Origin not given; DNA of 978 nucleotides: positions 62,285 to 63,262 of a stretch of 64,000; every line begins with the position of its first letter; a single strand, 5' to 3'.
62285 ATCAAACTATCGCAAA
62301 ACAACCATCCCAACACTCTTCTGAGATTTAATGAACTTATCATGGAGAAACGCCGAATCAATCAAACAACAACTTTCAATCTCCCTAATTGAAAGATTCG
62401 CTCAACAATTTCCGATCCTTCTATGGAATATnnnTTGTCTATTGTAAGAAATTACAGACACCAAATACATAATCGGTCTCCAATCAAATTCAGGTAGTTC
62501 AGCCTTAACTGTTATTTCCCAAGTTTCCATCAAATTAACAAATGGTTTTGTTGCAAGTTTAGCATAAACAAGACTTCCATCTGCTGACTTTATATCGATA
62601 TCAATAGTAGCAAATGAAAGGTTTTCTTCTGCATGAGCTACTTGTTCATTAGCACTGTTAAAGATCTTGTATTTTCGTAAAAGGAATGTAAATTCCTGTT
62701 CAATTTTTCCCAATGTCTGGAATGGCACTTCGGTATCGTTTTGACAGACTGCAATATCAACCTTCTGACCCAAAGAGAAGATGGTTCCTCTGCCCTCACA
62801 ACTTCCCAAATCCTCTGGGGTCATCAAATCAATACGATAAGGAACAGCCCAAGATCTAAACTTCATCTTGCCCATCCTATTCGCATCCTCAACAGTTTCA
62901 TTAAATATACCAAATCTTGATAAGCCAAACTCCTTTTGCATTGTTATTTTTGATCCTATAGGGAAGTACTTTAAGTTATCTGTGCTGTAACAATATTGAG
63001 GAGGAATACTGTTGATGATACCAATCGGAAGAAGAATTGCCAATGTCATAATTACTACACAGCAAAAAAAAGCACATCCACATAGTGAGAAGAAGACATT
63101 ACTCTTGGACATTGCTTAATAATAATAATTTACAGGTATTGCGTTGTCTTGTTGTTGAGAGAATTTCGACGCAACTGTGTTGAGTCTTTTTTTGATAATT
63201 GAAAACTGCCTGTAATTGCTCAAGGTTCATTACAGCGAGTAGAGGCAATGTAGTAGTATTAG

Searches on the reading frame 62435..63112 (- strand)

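Call 54: search_protein_families(library=pfam, proteins=[window:62435-63112:-], max_evalue=0.001)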
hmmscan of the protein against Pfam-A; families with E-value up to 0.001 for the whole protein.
window:62435-63112:- (226 aa): 1 family
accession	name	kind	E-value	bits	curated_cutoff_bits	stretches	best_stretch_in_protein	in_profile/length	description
PF03803.21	Scramblase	-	0.00033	20.5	25.4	1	120-182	101-170/221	Scramblase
